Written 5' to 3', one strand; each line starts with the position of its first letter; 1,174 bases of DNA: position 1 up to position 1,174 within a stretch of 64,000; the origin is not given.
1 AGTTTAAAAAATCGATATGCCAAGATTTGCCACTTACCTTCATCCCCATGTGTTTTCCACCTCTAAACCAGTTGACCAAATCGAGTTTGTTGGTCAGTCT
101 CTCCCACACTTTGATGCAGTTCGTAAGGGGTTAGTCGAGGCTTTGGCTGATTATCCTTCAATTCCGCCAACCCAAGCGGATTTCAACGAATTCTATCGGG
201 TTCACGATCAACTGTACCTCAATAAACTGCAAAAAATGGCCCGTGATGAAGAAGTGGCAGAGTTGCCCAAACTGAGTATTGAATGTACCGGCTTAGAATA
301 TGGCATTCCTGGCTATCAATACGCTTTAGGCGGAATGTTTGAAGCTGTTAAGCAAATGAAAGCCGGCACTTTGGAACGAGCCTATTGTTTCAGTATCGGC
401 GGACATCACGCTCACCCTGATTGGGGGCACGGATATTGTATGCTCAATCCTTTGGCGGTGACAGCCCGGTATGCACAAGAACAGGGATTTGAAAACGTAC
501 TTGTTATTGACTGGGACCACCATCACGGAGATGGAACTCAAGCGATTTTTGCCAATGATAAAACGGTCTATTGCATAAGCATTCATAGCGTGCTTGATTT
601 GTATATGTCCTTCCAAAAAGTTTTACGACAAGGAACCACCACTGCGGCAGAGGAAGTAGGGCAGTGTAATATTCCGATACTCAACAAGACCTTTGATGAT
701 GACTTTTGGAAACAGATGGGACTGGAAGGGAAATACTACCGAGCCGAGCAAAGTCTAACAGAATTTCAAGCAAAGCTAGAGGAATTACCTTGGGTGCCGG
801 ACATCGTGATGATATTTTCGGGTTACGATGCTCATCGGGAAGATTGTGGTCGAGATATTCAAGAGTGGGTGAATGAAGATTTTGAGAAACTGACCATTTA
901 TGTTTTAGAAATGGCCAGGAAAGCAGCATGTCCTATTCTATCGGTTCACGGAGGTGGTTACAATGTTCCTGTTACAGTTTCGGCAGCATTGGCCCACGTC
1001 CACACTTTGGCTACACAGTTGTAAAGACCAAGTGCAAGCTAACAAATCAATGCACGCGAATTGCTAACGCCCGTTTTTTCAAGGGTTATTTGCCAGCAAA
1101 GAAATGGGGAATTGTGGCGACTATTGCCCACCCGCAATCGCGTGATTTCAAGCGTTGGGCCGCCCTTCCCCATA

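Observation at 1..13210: Integron cassette array with unusually long attC sites; the integrase is missing from the window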

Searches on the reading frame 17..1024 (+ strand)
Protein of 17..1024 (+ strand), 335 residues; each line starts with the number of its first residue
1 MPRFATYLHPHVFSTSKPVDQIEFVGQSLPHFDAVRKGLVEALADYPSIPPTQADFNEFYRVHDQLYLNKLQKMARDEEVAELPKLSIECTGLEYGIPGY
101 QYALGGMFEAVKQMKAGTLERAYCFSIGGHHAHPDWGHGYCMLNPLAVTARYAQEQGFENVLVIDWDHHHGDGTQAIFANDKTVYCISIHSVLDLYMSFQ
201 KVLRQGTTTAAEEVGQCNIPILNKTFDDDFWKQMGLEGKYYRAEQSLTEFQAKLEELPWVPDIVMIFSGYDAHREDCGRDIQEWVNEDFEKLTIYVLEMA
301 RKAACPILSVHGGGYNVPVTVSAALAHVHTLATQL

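Call 7: find_encoding_contigs(protein=window:17-1024:+, flank=10000, max_places=6)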
Protein window:17-1024:+ (335 aa): 11 contigs read that carry it; 6 places shown.
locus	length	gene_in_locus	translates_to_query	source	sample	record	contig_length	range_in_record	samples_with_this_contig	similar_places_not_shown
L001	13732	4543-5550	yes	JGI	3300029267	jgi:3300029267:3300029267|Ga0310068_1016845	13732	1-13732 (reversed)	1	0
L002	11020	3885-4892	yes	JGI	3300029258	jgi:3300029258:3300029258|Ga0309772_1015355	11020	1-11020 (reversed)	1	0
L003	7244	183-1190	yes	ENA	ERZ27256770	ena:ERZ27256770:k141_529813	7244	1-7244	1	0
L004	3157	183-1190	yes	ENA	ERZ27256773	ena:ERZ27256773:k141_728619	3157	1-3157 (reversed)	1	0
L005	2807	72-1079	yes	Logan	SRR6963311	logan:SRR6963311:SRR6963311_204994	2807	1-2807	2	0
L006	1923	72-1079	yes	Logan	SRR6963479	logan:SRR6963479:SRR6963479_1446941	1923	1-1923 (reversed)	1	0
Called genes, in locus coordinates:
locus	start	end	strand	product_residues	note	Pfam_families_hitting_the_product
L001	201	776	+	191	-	PF03703:bPH_2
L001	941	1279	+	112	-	PF13470:PIN_3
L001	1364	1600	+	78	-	PF05534:HicB (weak)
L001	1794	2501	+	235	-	PF04191:PEMT (weak)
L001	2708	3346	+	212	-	PF19540:DUF6064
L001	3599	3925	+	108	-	PF14076:DUF4258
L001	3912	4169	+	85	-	PF15731:MqsA_antitoxin (weak)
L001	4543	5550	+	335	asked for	PF00850:Hist_deacetyl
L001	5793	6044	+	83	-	PF04226:Transgly_assoc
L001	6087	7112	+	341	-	PF04087:DUF389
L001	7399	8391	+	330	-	PF00962:A_deaminase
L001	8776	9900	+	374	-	PF12740:PETase (faint)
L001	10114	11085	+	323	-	PF01209:Ubie_methyltran, PF13489:Methyltransf_23, PF13847:Methyltransf_31, PF08241:Methyltransf_11, PF08242:Methyltransf_12, PF13649:Methyltransf_25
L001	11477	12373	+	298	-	PF02086:MethyltransfD12 (faint), PF08241:Methyltransf_11 (faint), PF01555:N6_N4_Mtase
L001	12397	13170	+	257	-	PF14511:RE_EcoO109I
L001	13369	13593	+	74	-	-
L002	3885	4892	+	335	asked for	PF00850:Hist_deacetyl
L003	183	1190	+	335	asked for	PF00850:Hist_deacetyl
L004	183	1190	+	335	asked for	PF00850:Hist_deacetyl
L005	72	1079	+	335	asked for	PF00850:Hist_deacetyl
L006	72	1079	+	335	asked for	PF00850:Hist_deacetyl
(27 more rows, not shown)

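Call 18: find_related_loci(query=L001:201-776:+, collection=metagenome_contigs, flank=10000)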
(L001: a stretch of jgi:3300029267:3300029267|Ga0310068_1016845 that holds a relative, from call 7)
Query L001:201-776:+ (191 aa) in metagenome_contigs; peptide patterns used: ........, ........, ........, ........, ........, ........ (x = any residue, [..] = any of these).
600 stretches matched a pattern (row limit reached: there are more); 107 encode a relative of the query (tblastn E <= 1e-3); the best 80 are kept; 80 distinct loci.
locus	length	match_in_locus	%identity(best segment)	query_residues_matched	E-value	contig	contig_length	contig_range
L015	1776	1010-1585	79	1-191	6e-96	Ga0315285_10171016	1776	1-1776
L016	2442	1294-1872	70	1-191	1e-89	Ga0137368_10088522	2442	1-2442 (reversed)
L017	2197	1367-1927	72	1-191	4e-84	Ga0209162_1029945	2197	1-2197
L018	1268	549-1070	61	1-183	5e-78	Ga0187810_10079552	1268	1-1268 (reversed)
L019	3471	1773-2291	63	1-182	2e-72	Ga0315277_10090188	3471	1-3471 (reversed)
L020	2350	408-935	59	1-182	7e-73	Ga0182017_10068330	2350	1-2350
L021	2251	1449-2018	65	1-191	8e-72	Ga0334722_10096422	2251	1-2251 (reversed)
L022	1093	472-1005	67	1-191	3e-75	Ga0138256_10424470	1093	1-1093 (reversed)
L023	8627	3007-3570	68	1-191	1e-68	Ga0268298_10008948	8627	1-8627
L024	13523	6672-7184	67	1-175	6e-67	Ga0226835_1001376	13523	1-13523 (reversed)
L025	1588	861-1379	62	1-179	3e-69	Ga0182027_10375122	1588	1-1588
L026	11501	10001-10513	65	1-175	4e-66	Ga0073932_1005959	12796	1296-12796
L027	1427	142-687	63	1-191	3e-68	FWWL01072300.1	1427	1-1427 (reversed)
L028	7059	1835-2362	59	1-191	5e-63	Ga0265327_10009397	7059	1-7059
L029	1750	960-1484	53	1-183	6e-65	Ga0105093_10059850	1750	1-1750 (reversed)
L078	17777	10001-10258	55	83-168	2e-25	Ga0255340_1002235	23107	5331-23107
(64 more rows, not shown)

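Call 20: find_homologous_proteins(query=L001:201-776:+, max_evalue=1e-60)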
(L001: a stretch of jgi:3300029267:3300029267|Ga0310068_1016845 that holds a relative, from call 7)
Query L001:201-776:+ (191 aa): 148 proteins with E <= 1e-60 among 986 candidates; the best 120 are listed.
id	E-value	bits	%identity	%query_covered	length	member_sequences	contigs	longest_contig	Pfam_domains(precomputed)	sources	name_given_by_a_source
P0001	6.3e-113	392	99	100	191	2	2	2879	PF03703.21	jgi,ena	-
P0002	2.6e-89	316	80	95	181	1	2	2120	PF03703.21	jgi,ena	-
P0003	1.2e-82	294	73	100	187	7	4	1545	PF03703.21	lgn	-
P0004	2.8e-82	293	76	96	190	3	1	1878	PF03703.21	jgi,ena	-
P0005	5.6e-82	292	74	97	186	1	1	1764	PF03703.21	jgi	jgi:hypothetical protein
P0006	2.0e-81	290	72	100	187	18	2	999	PF03703.21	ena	-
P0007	4.8e-81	289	73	100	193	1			PF03703.21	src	-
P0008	9.1e-81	288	72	100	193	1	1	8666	PF03703.21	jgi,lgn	jgi:uncharacterized membrane protein YdbT with pleckstrin-like domain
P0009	2.0e-80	287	73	100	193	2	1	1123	PF03703.21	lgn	-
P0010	5.1e-80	285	72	97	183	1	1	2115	PF03703.21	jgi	jgi:uncharacterized membrane protein YdbT with pleckstrin-like domain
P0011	1.2e-79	284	71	100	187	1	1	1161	PF03703.21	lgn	-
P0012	2.3e-79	283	72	100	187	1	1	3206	PF03703.21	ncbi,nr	ncbi:MAG: PH domain-containing protein [Bacteroidia bacterium]|nr:PH domain-containing protein [Bact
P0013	2.6e-79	283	72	100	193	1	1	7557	PF03703.21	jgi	jgi:uncharacterized membrane protein YdbT with pleckstrin-like domain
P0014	3.0e-79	283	70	100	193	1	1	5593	PF03703.21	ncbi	-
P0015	3.7e-79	283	73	94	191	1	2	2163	PF03703.21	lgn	-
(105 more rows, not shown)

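Call 21: find_encoding_contigs(protein=P0001, flank=10000, max_places=10)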
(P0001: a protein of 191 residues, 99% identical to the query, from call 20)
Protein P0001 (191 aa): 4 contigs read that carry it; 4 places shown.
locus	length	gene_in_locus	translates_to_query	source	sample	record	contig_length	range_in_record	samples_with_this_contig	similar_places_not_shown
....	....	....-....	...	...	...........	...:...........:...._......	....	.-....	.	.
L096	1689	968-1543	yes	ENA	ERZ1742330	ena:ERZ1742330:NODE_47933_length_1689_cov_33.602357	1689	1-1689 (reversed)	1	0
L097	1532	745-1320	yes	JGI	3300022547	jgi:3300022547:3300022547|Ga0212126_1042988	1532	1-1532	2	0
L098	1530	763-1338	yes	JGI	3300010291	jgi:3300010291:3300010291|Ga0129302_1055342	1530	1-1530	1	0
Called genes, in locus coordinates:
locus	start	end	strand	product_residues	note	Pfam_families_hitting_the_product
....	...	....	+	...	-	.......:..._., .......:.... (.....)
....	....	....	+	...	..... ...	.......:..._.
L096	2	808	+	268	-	?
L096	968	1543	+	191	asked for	PF03703:bPH_2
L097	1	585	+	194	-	?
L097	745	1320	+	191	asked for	PF03703:bPH_2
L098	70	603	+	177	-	PF08388:GIIM (weak)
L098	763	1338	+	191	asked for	PF03703:bPH_2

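Call 44: search_protein_families(library=ncbifam, proteins=[L078:10860-12149:-, L016:15-548:-, window:17-1024:+], max_evalue=0.00001)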
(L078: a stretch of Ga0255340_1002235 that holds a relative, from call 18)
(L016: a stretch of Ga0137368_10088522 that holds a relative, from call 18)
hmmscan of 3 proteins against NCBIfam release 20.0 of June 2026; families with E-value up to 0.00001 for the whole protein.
L078:10860-12149:- (429 aa): 11 families
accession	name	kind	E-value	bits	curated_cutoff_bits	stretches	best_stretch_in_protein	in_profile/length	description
TIGR02249.1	integrase_gron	subfamily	7.8e-133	442.7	265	1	116-429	2-315/315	integron integrase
NF011946.0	PRK15417.1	equivalog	1.4e-91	307.2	435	1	114-428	15-329/337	integron integrase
NF040815.2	recomb_XerA_Arch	equivalog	4.2e-55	187.1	220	2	121-295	5-176/263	site-specific tyrosine recombinase/integron integrase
TIGR02224.1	recomb_XerC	equivalog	9.1e-46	156.6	335.15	2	350-415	213-278/295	tyrosine recombinase XerC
TIGR02225.1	recomb_XerD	equivalog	3.5e-40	138.2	329.6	2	354-417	214-277/290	site-specific tyrosine recombinase XerD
NF001399.0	PRK00283.1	subfamily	1.1e-38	133.2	279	1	131-417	25-286/300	tyrosine recombinase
NF002331.0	PRK01287.1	subfamily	5.9e-30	104.4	371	2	351-414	248-312/365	site-specific tyrosine recombinase XerC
NF003462.0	PRK05084.1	equivalog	3.4e-15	55.6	267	1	351-418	283-348/360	tyrosine recombinase XerS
NF007371.0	PRK09871.1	subfamily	2.2e-06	27.4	222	0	357-413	117-173/198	tyrosine-type DNA invertase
NF007370.0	PRK09870.1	subfamily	2.4e-06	27.3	221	0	360-413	125-178/200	tyrosine-type DNA invertase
NF002685.0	PRK02436.1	equivalog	5.5e-06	26.4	178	0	120-293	6-173/245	site-specific tyrosine recombinase XerD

L016:15-548:- (177 aa): 8 families
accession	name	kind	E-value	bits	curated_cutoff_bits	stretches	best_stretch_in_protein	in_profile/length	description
TIGR02249.1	integrase_gron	subfamily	4.6e-69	233.2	265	1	1-177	136-312/315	integron integrase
NF011946.0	PRK15417.1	equivalog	9.3e-50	169.7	435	1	2-177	152-327/337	integron integrase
NF040815.2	recomb_XerA_Arch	equivalog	2.3e-23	83.1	220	1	98-166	187-255/263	site-specific tyrosine recombinase/integron integrase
TIGR02225.1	recomb_XerD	equivalog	1.4e-18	67.2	329.6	1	98-167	207-276/290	site-specific tyrosine recombinase XerD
TIGR02224.1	recomb_XerC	equivalog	3.1e-17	62.9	335.15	1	100-165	212-277/295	tyrosine recombinase XerC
NF001399.0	PRK00283.1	subfamily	1.1e-16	61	279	1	2-168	155-286/300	tyrosine recombinase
NF002331.0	PRK01287.1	subfamily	9.8e-13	47.8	371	1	102-165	248-312/365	site-specific tyrosine recombinase XerC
NF003462.0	PRK05084.1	equivalog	7.2e-06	25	267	1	101-168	282-347/360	tyrosine recombinase XerS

window:17-1024:+ (335 aa): 0 families
